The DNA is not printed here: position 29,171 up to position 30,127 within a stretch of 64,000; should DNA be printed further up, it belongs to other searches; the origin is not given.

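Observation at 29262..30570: Serine recombinase framed by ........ motifs: candidate recombination or invertible-switch sites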

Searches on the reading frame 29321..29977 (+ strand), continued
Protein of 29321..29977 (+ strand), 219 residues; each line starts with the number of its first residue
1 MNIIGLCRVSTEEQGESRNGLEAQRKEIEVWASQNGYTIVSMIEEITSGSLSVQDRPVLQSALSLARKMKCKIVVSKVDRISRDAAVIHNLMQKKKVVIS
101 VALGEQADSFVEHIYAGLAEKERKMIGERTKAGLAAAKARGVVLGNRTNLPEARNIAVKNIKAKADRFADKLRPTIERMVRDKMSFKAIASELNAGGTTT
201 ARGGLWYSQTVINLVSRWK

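Call 43: find_homologous_proteins(query=window:29321-29977:+, max_evalue=1e-10)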
Query window:29321-29977:+ (219 aa): 2123 proteins with E <= 1e-10 among 4034 candidates; the best 120 are listed.
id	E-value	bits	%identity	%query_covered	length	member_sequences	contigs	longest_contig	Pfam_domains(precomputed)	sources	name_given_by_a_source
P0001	3.5e-133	459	100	100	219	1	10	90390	PF00239.27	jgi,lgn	jgi:DNA invertase Pin-like site-specific DNA recombinase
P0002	4.2e-99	348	77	98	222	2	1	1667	PF00239.27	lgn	-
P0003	3.7e-96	339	73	100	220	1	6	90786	PF00239.27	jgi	jgi:DNA invertase Pin-like site-specific DNA recombinase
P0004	3.5e-92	326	73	99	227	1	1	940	PF07508.20,PF00239.27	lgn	-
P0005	7.6e-92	324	74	99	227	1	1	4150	PF00239.27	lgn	-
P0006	1.3e-87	311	72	99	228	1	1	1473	PF07508.20,PF00239.27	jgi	jgi:DNA invertase Pin-like site-specific DNA recombinase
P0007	2.3e-80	287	61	100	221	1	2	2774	PF00239.27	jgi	jgi:DNA invertase Pin-like site-specific DNA recombinase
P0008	6.5e-79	282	61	100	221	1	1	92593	PF07508.20,PF00239.27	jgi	jgi:DNA invertase Pin-like site-specific DNA recombinase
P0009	2.3e-78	280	64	99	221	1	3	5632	PF00239.27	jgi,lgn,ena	jgi:DNA invertase Pin-like site-specific DNA recombinase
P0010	2.5e-78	280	62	100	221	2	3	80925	PF07508.20,PF00239.27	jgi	jgi:DNA invertase Pin-like site-specific DNA recombinase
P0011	3.0e-78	280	60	100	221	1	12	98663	PF07508.20,PF00239.27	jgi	jgi:DNA invertase Pin-like site-specific DNA recombinase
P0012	2.6e-77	277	60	100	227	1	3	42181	PF07508.20,PF00239.27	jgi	jgi:DNA invertase Pin-like site-specific DNA recombinase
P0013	4.0e-76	273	58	100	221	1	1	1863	PF07508.20,PF00239.27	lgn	-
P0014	7.2e-76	272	62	99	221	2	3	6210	PF00239.27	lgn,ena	-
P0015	1.3e-75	272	60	99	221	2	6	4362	PF00239.27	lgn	-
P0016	3.1e-75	270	58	99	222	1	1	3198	PF00239.27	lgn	-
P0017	3.2e-75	270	62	99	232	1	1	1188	PF07508.20,PF00239.27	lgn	-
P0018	5.6e-73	263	56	99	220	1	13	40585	PF07508.20,PF00239.27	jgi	jgi:DNA invertase Pin-like site-specific DNA recombinase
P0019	6.8e-73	263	57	99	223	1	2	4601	PF00239.27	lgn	-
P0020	2.4e-72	261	58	99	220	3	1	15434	PF07508.20,PF00239.27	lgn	-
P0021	1.8e-71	258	57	99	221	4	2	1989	PF00239.27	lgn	-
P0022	3.2e-71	257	57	100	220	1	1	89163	PF00239.27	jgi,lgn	jgi:DNA invertase Pin-like site-specific DNA recombinase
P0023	5.4e-71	256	57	99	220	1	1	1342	PF00239.27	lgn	-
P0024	1.4e-70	255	57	99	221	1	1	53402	PF00239.27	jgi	jgi:DNA invertase Pin-like site-specific DNA recombinase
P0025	2.4e-70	254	58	99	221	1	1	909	PF00239.27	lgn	-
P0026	3.0e-70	254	56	99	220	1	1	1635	PF07508.20,PF00239.27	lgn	-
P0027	1.5e-68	248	55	99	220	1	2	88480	PF07508.20,PF00239.27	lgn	-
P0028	2.1e-68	248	57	99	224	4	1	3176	PF00239.27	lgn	-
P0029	2.1e-67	245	55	99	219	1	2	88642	PF07508.20,PF00239.27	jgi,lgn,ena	-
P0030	4.1e-67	244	55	100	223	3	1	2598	PF00239.27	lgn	-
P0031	5.1e-66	240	56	99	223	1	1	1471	PF07508.20,PF00239.27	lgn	-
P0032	3.5e-65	237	52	99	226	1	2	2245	PF00239.27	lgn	-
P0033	2.1e-64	235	55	99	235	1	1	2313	PF07508.20,PF00239.27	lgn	-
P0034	6.3e-64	233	50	99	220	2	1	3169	PF07508.20,PF00239.27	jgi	jgi:DNA invertase Pin-like site-specific DNA recombinase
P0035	7.1e-64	233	54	98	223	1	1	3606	PF00239.27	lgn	-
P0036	1.5e-63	232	54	97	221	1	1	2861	PF07508.20,PF00239.27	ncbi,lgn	-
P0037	2.0e-63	232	69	73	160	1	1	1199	PF00239.27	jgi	jgi:DNA invertase Pin-like site-specific DNA recombinase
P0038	9.0e-63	230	51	99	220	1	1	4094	PF00239.27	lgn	-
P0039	1.8e-62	229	53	99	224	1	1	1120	PF07508.20,PF00239.27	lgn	-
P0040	1.6e-61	226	77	64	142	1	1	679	PF07508.20,PF00239.27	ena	-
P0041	1.9e-60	222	53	98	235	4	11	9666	PF00239.27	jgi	jgi:DNA invertase Pin-like site-specific DNA recombinase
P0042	1.7e-59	219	53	98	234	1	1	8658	PF07508.20,PF00239.27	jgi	jgi:DNA invertase Pin-like site-specific DNA recombinase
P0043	5.5e-59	217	52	99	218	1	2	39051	PF00239.27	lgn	-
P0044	6.5e-59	217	52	100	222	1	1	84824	PF00239.27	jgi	jgi:DNA invertase Pin-like site-specific DNA recombinase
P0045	9.5e-59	216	50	99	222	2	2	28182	PF00239.27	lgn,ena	-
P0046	1.5e-58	216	47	100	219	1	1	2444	PF00239.27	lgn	-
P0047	3.2e-58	215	52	99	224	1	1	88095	PF07508.20,PF00239.27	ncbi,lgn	-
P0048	7.0e-58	214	50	97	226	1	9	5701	PF00239.27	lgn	-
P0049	7.4e-58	214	50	98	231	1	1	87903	PF07508.20,PF00239.27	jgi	jgi:DNA invertase Pin-like site-specific DNA recombinase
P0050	8.4e-58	213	50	99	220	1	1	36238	PF00239.27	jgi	jgi:DNA invertase Pin-like site-specific DNA recombinase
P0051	9.7e-58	213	52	99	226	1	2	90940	PF00239.27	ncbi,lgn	-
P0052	1.3e-57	213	52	98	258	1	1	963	PF00239.27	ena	-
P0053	2.4e-57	212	48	100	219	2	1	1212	PF00239.27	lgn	-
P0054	4.4e-57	211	51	97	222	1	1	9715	PF00239.27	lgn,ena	-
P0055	3.1e-56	208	49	99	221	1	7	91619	PF00239.27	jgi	jgi:DNA invertase Pin-like site-specific DNA recombinase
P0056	1.6e-55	206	51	97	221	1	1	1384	PF07508.20,PF00239.27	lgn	-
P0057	3.0e-55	205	51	97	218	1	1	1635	PF00239.27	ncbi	-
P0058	1.4e-54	203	51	99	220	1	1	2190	PF00239.27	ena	-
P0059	2.3e-54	202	48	99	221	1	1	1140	PF07508.20,PF00239.27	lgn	-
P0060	7.6e-54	201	50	98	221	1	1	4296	PF00239.27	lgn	-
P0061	1.1e-53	200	50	95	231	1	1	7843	PF00239.27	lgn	-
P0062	2.1e-53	199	50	98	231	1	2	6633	PF00239.27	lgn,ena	-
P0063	5.0e-53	198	50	98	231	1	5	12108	PF00239.27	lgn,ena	-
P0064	6.2e-53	198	49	98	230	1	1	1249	PF00239.27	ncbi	-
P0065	1.2e-52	197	48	99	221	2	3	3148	PF00239.27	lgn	-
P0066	1.3e-52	197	48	98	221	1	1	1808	PF00239.27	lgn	-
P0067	1.9e-52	196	49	98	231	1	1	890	PF00239.27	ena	-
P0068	6.1e-52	194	48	99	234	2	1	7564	PF07508.20,PF00239.27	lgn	-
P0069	8.2e-52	194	49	98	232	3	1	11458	PF07508.20,PF00239.27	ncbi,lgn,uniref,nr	ncbi:recombinase family protein [Allochromatium humboldtianum]|uniref:Recombinase family protein n=1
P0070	2.3e-50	189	47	96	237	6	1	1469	PF07508.20,PF00239.27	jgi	jgi:DNA invertase Pin-like site-specific DNA recombinase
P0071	2.0e-49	186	48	98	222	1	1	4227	PF07508.20,PF00239.27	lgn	-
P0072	2.2e-49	186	48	98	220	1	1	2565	PF00239.27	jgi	jgi:DNA invertase Pin-like site-specific DNA recombinase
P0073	2.8e-49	186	49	98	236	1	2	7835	PF00239.27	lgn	-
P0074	3.0e-49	186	48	98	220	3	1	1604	PF00239.27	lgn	-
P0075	3.2e-49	185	47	96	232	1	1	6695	PF00239.27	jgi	jgi:DNA invertase Pin-like site-specific DNA recombinase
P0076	5.2e-49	185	48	95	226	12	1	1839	PF00239.27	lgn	-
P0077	9.3e-49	184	47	98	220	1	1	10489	PF00239.27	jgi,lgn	jgi:DNA invertase Pin-like site-specific DNA recombinase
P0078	1.1e-48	184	47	98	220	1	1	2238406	PF00239.27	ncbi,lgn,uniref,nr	ncbi:recombinase family protein [Herbaspirillum sp. SJZ107]|uniref:recombinase family protein n=1 Ta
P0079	1.5e-48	183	48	95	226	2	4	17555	PF00239.27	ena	-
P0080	1.6e-48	183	49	93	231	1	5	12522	PF00239.27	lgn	-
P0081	1.8e-48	183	47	97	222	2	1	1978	PF07508.20,PF00239.27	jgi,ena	-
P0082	2.8e-48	182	46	97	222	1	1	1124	PF00239.27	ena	-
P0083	2.9e-48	182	46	98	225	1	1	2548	PF00239.27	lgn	-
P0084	3.1e-48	182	47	96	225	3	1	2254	PF07508.20,PF00239.27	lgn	-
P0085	4.3e-48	182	47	95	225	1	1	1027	PF00239.27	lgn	-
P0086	5.7e-48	181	49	96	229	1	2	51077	PF00239.27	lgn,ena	-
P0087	7.3e-48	181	47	98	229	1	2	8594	PF00239.27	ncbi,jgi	jgi:DNA invertase Pin-like site-specific DNA recombinase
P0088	1.0e-47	180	45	98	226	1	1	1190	PF00239.27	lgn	-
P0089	1.4e-47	180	45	98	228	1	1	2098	PF00239.27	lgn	-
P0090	1.5e-47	180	46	99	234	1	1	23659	PF07508.20,PF00239.27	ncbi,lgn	-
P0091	1.5e-47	180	47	99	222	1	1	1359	PF00239.27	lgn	-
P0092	1.9e-47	180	46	98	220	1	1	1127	PF00239.27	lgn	-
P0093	2.2e-47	179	47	95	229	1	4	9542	PF07508.20,PF00239.27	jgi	jgi:DNA invertase Pin-like site-specific DNA recombinase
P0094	2.5e-47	179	44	100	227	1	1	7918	PF00239.27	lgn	-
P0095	2.5e-47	179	45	98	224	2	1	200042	PF00239.27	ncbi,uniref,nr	ncbi:recombinase family protein [Massilia brevitalea]|uniref:recombinase family protein n=1 Tax=Mass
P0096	2.6e-47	179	46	95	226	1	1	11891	PF00239.27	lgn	-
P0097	2.8e-47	179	46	98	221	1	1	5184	PF07508.20,PF00239.27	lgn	-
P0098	3.3e-47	179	46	97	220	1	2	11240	PF07508.20,PF00239.27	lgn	-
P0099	3.8e-47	179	48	99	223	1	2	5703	PF00239.27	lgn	-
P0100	4.6e-47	178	44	98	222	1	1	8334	PF00239.27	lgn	-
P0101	6.7e-47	178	46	95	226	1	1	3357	PF00239.27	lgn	-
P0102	7.2e-47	178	48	93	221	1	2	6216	PF07508.20,PF00239.27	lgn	-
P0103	7.9e-47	178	47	98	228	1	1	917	PF07508.20,PF00239.27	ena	-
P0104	8.3e-47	178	46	95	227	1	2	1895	PF00239.27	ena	-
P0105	9.1e-47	177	46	98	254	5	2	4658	PF00239.27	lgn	-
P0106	1.3e-46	177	46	96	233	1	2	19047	PF07508.20,PF00239.27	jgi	jgi:DNA invertase Pin-like site-specific DNA recombinase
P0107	3.0e-46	176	47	98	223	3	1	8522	PF00239.27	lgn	-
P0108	6.2e-46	175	46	95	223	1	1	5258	PF07508.20,PF00239.27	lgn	-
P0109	6.8e-46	175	49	98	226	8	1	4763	PF07508.20,PF00239.27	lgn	-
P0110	1.1e-45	174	46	98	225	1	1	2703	PF00239.27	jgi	jgi:DNA invertase Pin-like site-specific DNA recombinase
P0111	1.1e-45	174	46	98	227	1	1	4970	PF00239.27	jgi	jgi:DNA invertase Pin-like site-specific DNA recombinase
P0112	1.3e-45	174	45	97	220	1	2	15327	PF00239.27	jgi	jgi:DNA invertase Pin-like site-specific DNA recombinase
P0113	2.0e-45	173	45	100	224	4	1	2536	PF07508.20,PF00239.27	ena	-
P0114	2.0e-45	173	48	95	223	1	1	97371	PF00239.27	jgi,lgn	-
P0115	2.4e-45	173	46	98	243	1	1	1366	PF00239.27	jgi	jgi:DNA invertase Pin-like site-specific DNA recombinase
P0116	2.6e-45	173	46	98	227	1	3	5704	PF00239.27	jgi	jgi:DNA invertase Pin-like site-specific DNA recombinase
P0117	4.4e-45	172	46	98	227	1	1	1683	PF00239.27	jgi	jgi:DNA invertase Pin-like site-specific DNA recombinase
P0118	5.7e-45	172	47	98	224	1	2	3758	PF07508.20,PF00239.27,PF20552.5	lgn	-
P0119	8.1e-45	171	46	98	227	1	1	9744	PF00239.27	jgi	jgi:DNA invertase Pin-like site-specific DNA recombinase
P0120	9.6e-45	171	45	98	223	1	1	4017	PF00239.27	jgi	jgi:DNA invertase Pin-like site-specific DNA recombinase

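Call 44: find_encoding_contigs(protein=P0001, flank=3000, max_places=10)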
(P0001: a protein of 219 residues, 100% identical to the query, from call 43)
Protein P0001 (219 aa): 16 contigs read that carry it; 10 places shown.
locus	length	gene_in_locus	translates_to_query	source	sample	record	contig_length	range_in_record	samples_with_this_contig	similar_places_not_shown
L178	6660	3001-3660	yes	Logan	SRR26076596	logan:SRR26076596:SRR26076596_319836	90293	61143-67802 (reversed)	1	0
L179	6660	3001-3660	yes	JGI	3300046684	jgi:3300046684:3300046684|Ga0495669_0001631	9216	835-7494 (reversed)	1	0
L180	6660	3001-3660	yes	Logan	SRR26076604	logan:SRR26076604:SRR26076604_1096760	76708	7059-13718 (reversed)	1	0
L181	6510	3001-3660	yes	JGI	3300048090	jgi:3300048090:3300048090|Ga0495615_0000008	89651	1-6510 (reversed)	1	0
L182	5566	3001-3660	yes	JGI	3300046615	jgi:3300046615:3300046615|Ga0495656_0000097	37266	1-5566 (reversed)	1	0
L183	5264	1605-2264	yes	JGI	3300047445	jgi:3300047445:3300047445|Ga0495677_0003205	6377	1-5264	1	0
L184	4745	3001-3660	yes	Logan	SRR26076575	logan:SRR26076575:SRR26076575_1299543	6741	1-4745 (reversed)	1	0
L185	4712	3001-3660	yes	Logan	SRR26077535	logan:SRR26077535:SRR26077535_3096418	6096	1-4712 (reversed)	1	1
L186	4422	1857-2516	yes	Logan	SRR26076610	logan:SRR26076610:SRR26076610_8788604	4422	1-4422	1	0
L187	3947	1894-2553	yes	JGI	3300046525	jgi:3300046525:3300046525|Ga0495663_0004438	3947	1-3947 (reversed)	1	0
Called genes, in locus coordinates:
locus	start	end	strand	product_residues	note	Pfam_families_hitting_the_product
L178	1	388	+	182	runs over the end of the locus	-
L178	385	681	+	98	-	-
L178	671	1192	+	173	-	-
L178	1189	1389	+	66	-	-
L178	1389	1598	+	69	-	-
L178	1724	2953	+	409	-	PF01844:HNH (weak), PF14279:HNH_5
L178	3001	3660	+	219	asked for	PF00239:Resolvase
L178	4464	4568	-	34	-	-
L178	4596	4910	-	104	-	-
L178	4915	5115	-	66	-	-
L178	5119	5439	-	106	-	-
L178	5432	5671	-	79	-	-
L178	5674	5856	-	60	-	-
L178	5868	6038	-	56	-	-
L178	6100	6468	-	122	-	-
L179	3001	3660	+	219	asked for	PF00239:Resolvase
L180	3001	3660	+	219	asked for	PF00239:Resolvase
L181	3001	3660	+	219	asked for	PF00239:Resolvase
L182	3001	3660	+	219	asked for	PF00239:Resolvase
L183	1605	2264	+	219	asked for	PF00239:Resolvase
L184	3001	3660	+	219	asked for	PF00239:Resolvase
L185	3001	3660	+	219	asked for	PF00239:Resolvase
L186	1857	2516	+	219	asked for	PF00239:Resolvase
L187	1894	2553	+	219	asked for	PF00239:Resolvase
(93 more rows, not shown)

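Call 47: find_encoding_contigs(protein=P0044, flank=3500, max_places=1)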
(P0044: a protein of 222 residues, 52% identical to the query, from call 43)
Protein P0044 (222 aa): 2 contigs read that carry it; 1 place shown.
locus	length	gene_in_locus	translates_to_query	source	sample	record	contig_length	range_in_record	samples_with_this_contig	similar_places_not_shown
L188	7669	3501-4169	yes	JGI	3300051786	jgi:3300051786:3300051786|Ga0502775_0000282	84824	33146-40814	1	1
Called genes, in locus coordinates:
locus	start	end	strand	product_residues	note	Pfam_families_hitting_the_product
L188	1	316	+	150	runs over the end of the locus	PF06414:Zeta_toxin, PF13671:AAA_33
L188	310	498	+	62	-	-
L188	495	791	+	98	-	-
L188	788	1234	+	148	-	PF25109:HAD_PNKP, PF24694:LNS2_PITM1-3 (weak)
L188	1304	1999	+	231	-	-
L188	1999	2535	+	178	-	-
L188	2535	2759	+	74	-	-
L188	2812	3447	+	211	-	-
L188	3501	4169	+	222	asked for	PF00239:Resolvase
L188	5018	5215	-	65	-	-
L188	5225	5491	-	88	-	-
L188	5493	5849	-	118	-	-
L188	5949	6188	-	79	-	-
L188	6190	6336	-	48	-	-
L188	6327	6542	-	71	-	-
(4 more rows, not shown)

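Call 48: find_encoding_contigs(protein=P0047, flank=3500, max_places=1)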
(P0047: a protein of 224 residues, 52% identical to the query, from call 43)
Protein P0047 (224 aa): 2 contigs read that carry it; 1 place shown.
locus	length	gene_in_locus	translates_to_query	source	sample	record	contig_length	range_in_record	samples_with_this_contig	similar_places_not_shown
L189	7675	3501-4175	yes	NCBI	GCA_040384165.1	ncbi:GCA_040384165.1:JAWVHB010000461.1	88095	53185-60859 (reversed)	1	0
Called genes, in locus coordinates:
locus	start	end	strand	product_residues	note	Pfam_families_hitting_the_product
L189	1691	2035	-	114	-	-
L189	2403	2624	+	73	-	-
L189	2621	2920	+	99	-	-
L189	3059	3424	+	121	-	-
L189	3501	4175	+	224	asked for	PF00239:Resolvase, PF07508:Recombinase (weak)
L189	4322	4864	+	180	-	PF13328:HD_4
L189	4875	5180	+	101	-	-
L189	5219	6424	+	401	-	PF01139:RtcB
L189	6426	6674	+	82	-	-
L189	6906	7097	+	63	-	-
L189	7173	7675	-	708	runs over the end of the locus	-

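Call 49: find_encoding_contigs(protein=P0051, flank=3500, max_places=1)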
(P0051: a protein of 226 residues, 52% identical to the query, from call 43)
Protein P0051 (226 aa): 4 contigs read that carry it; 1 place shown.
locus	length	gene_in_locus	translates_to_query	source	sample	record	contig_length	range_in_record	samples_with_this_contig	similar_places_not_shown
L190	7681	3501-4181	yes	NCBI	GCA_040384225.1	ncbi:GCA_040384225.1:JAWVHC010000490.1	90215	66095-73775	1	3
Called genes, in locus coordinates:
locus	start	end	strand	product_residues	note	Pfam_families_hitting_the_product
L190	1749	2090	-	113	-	-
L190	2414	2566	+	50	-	-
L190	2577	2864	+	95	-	-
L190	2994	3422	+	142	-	-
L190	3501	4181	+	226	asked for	PF00239:Resolvase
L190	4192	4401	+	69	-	-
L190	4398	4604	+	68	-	-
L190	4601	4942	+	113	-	PF04448:DUF551 (weak)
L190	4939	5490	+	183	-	PF13328:HD_4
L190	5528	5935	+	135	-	-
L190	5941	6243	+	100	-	-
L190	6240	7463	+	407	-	PF01139:RtcB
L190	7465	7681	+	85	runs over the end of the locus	-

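Call 50: find_encoding_contigs(protein=P0055, flank=3500, max_places=1)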
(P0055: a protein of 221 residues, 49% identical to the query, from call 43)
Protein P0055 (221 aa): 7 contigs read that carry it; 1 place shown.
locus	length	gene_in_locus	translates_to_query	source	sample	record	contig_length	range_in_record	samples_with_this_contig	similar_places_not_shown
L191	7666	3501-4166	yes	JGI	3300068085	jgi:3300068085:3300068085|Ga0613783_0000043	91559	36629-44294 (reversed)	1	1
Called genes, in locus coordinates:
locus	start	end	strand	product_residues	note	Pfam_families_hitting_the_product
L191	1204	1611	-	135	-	-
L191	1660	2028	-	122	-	-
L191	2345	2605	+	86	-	-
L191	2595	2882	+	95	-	-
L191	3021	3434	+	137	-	-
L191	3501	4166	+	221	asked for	PF00239:Resolvase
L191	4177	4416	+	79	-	PF14354:Lar_restr_allev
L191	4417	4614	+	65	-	-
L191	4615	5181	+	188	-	PF13328:HD_4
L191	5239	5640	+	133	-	-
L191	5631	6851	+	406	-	PF01139:RtcB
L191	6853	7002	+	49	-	-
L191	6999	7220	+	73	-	-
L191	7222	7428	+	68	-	-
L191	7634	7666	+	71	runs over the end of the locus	-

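Call 51: find_encoding_contigs(protein=P0029, flank=3500, max_places=1)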
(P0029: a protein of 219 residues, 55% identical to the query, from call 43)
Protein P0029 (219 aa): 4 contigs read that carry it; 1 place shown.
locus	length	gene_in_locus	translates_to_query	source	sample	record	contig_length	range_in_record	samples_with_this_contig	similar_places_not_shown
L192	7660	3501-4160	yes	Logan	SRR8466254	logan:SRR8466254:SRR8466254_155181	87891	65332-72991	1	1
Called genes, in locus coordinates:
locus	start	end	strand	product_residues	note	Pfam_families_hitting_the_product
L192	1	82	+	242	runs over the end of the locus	PF00574:CLP_protease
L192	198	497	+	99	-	-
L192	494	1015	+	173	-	-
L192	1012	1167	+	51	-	-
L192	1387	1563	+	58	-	-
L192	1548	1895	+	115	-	-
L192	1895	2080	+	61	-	-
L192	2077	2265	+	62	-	-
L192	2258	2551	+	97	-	-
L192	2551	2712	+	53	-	-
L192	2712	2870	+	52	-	-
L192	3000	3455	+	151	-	-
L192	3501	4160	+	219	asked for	PF00239:Resolvase, PF07508:Recombinase (faint)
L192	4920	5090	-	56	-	-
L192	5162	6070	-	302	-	PF00145:DNA_methylase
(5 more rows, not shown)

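Call 52: find_encoding_contigs(protein=P0049, flank=3500, max_places=1)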
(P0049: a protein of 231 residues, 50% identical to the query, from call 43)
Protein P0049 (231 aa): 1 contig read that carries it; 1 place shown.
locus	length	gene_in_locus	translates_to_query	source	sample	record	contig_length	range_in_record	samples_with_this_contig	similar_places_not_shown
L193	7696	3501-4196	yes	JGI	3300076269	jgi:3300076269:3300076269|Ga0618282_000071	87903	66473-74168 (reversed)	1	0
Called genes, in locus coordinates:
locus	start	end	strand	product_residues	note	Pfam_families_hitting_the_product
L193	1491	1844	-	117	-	-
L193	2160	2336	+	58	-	-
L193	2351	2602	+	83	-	-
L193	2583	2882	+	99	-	-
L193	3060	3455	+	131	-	-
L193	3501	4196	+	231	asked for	PF00239:Resolvase, PF07508:Recombinase (weak)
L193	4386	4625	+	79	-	-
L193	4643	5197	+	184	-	PF13328:HD_4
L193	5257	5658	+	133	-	-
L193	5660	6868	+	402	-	PF01139:RtcB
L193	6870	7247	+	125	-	PF16225:DUF4884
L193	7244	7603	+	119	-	-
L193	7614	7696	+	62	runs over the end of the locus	-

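Call 58: find_encoding_contigs(protein=P0078, flank=8000, max_places=1)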
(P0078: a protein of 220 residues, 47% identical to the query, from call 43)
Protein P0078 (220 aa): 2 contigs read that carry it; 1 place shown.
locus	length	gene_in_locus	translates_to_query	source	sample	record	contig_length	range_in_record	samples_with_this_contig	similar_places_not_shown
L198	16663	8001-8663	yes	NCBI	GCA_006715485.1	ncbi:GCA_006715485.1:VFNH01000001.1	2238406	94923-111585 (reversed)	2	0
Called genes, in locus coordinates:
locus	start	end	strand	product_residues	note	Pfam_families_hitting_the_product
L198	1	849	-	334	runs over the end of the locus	PF01207:Dus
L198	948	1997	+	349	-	PF00589:Phage_integrase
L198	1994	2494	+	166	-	-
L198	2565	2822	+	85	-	PF12728:HTH_17 (weak)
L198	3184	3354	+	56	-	-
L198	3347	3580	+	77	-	-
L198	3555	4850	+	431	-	PF19263:DUF5906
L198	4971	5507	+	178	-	-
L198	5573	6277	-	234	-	-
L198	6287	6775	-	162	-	PF18967:PycTM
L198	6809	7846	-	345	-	-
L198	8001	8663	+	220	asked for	PF00239:Resolvase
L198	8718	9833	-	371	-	PF10987:DUF2806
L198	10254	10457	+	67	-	-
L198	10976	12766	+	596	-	PF05227:CHASE3, PF00989:PAS (weak), PF08448:PAS_4, PF00512:HisKA, PF02518:HATPase_c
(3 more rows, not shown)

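Call 59: find_encoding_contigs(protein=P0069, flank=8000, max_places=1)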
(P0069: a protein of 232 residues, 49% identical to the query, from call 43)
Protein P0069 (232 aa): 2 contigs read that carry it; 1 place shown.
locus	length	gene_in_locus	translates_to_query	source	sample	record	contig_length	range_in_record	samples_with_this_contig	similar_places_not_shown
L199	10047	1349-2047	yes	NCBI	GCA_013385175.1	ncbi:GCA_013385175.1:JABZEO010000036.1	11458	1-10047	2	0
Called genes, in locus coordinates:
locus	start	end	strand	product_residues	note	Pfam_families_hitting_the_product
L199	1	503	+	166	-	?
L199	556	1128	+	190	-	-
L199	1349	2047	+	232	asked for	PF00239:Resolvase, PF07508:Recombinase (faint)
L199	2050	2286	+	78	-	-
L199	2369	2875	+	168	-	-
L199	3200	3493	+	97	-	-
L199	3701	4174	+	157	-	-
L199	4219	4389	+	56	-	-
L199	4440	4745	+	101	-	PF07798:CCDC90-like (faint)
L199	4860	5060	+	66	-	PF12728:HTH_17, PF13411:MerR_1 (weak), PF00376:MerR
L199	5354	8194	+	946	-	PF13481:AAA_25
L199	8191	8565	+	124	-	-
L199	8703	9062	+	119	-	-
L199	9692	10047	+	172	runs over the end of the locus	-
